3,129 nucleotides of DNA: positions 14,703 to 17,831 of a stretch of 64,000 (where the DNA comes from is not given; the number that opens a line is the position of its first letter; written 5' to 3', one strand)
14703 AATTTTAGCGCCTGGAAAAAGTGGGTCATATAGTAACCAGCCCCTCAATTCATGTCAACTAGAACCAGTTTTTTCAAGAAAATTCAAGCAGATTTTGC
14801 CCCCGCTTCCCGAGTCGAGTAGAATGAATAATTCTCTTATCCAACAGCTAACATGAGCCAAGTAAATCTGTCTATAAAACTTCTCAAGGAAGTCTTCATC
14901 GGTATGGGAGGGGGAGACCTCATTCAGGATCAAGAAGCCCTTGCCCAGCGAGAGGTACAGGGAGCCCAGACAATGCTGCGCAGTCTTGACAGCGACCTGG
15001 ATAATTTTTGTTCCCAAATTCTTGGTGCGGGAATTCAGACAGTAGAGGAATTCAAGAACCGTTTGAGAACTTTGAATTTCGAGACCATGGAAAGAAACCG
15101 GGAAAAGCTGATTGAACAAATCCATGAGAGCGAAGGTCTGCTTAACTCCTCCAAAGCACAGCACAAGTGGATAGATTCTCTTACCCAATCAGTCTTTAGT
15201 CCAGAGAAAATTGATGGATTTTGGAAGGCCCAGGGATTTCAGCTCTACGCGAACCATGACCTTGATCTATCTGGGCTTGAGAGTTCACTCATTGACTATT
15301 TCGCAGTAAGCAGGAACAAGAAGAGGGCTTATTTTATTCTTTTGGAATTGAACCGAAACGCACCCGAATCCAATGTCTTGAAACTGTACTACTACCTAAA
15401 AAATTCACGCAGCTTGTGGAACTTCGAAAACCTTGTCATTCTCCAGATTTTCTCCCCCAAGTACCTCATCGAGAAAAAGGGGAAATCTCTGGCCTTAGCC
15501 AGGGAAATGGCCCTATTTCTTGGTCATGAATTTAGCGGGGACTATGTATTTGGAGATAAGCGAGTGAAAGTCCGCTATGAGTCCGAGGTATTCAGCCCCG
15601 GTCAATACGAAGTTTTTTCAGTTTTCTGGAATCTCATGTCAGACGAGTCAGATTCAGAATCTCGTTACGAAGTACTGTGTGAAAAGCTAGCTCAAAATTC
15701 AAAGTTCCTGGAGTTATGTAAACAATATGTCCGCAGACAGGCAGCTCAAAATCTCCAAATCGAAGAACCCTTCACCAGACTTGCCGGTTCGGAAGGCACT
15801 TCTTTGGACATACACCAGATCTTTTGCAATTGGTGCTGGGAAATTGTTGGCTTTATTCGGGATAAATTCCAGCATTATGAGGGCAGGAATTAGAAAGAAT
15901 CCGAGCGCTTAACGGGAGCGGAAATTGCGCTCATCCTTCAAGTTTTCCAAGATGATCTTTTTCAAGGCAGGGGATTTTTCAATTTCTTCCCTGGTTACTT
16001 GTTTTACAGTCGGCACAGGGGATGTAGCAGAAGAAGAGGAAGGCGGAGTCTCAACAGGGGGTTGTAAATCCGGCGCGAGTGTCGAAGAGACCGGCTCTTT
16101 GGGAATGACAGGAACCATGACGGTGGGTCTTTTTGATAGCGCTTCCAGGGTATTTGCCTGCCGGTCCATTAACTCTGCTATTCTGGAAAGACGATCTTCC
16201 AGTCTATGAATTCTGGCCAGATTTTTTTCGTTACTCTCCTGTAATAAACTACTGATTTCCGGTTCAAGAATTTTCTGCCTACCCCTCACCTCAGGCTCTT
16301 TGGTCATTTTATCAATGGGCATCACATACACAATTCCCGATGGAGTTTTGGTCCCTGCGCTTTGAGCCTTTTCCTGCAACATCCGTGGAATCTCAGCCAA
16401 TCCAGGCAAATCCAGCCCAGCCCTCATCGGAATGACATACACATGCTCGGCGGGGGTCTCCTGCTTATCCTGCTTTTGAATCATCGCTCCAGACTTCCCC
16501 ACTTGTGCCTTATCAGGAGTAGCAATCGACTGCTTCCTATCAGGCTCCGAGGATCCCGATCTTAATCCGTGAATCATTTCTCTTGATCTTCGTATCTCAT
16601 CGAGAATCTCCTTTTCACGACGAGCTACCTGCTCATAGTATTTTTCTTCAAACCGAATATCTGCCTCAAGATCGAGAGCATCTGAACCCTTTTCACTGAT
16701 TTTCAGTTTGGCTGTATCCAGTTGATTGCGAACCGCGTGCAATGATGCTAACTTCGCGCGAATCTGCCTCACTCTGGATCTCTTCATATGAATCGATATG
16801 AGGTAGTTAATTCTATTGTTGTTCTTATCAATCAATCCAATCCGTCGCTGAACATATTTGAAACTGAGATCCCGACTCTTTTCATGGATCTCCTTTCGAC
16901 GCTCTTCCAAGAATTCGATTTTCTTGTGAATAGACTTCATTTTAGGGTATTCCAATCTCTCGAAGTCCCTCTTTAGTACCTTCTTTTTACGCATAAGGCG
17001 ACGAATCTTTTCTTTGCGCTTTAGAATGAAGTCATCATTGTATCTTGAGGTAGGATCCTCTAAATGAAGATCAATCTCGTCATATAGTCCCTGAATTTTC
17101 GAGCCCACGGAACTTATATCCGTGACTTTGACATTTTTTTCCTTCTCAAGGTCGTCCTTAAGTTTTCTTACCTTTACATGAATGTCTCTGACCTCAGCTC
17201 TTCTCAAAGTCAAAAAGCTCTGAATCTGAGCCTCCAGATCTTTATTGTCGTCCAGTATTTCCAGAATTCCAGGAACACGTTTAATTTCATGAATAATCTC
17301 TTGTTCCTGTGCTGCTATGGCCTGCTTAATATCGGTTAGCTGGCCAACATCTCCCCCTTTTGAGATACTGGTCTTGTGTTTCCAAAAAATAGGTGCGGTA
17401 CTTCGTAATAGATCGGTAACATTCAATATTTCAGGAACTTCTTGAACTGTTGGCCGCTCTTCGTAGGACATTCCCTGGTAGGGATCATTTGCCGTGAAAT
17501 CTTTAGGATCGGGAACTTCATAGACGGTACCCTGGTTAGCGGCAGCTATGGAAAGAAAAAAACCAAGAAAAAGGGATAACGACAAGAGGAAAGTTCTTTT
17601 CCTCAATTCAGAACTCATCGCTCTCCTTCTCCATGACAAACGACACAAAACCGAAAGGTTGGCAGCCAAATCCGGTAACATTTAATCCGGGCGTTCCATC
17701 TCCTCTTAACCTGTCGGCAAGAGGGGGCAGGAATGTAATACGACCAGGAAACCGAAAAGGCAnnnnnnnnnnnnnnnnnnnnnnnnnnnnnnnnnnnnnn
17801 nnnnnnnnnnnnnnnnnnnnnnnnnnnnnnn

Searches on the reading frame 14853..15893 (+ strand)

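Call 32: search_protein_families(library=pfam, proteins=[window:14853-15893:+], max_evalue=0.1)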
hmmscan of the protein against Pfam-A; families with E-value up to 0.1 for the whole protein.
window:14853-15893:+ (346 aa): 1 family
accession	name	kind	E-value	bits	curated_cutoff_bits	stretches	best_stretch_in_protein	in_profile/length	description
PF16234.10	DUF4892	-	0.026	14.5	28.8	1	54-177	48-165/183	Domain of unknown function (DUF4892)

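Call 55: search_protein_families(library=ncbifam, proteins=[window:14853-15893:+], max_evalue=1)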
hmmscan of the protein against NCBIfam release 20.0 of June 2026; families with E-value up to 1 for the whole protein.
window:14853-15893:+ (346 aa): 0 families

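Call 85: search_protein_families(library=padloc, proteins=[window:14853-15893:+], max_evalue=0.01)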
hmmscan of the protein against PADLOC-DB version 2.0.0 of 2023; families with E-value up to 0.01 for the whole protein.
window:14853-15893:+ (346 aa): 0 families

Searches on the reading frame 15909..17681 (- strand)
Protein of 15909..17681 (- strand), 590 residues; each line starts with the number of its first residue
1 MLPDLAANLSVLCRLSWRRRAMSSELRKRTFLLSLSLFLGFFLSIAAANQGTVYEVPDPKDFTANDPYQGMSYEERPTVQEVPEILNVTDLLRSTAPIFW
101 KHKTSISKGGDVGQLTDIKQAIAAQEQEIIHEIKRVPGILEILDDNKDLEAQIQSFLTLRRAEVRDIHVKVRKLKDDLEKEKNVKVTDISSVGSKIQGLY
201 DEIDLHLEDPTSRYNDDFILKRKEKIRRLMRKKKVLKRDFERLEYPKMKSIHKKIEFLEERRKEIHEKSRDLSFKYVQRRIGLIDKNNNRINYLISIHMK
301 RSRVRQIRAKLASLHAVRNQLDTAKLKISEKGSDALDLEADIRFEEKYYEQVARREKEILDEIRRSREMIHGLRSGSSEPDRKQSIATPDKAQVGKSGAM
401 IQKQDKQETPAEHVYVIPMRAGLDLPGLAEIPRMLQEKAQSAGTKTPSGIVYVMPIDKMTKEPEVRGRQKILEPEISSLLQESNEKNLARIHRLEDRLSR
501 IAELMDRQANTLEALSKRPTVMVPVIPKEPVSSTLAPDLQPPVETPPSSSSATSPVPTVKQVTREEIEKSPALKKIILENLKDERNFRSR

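Call 32: search_protein_families(library=pfam, proteins=[window:15909-17681:-], max_evalue=0.1)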
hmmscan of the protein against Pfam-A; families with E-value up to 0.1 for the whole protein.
window:15909-17681:- (590 aa): 0 families

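Call 55: search_protein_families(library=ncbifam, proteins=[window:15909-17681:-], max_evalue=1)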
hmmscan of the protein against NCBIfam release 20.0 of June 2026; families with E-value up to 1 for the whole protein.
window:15909-17681:- (590 aa): 2 families
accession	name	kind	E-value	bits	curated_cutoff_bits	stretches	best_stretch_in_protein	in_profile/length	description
TIGR02573.1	LcrG_PcrG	equivalog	0.047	13.7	90.8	0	346-371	45-70/90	LcrG family type III secretion system chaperone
NF008068.0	PRK10803.1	equivalog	0.15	12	383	0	321-406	56-142/263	cell division protein CpoB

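Call 85: search_protein_families(library=padloc, proteins=[window:15909-17681:-], max_evalue=0.01)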
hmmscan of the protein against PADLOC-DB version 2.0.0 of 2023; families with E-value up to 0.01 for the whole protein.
window:15909-17681:- (590 aa): 0 families
